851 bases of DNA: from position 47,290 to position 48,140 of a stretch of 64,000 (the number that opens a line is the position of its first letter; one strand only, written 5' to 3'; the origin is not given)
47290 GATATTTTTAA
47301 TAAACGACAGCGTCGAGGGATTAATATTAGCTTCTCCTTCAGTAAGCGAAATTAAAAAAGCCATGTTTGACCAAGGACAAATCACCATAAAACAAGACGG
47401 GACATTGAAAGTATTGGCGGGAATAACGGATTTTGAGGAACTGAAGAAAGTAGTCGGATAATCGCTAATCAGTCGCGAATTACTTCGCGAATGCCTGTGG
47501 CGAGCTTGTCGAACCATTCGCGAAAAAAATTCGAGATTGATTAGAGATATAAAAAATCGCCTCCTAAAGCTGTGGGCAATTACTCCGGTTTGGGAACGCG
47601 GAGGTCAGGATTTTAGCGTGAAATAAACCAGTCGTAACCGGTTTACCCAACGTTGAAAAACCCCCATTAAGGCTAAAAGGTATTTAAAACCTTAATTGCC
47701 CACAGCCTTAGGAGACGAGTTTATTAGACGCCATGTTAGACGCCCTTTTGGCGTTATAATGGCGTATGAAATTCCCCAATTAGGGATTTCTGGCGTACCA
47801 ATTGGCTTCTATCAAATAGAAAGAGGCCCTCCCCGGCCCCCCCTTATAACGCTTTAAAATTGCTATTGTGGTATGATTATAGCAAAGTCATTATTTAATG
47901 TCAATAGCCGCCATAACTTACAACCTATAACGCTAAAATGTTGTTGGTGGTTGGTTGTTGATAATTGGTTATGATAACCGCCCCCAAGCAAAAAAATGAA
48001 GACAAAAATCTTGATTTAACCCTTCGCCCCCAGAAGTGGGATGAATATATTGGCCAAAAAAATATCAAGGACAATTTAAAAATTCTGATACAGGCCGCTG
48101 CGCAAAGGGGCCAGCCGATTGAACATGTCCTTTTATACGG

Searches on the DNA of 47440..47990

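Call 79: search_rna_families(source=window, start=47440, end=47990, threshold=evalue, max_evalue=10, show_alignments=1)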
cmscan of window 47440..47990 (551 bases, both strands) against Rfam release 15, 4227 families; matches with E-value up to 10: 4.
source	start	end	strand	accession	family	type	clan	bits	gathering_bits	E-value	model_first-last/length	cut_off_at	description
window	47544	47732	-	RF03940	MIR9563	Gene; miRNA;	-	31.9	90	0.00033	1-127/127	no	MIR9563 microRNA precursor family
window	47544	47731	+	RF03940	MIR9563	Gene; miRNA;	-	22.2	90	0.1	1-127/127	no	MIR9563 microRNA precursor family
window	47945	47986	+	RF00955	mir-1829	Gene; miRNA;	-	15.2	60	7.4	9-50/58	no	mir-1829 microRNA precursor family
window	47898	47939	+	RF02202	UCA1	Gene; lncRNA;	-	11.5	80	3.5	1-75/75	no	Urothelial cancer associated 1 conserved region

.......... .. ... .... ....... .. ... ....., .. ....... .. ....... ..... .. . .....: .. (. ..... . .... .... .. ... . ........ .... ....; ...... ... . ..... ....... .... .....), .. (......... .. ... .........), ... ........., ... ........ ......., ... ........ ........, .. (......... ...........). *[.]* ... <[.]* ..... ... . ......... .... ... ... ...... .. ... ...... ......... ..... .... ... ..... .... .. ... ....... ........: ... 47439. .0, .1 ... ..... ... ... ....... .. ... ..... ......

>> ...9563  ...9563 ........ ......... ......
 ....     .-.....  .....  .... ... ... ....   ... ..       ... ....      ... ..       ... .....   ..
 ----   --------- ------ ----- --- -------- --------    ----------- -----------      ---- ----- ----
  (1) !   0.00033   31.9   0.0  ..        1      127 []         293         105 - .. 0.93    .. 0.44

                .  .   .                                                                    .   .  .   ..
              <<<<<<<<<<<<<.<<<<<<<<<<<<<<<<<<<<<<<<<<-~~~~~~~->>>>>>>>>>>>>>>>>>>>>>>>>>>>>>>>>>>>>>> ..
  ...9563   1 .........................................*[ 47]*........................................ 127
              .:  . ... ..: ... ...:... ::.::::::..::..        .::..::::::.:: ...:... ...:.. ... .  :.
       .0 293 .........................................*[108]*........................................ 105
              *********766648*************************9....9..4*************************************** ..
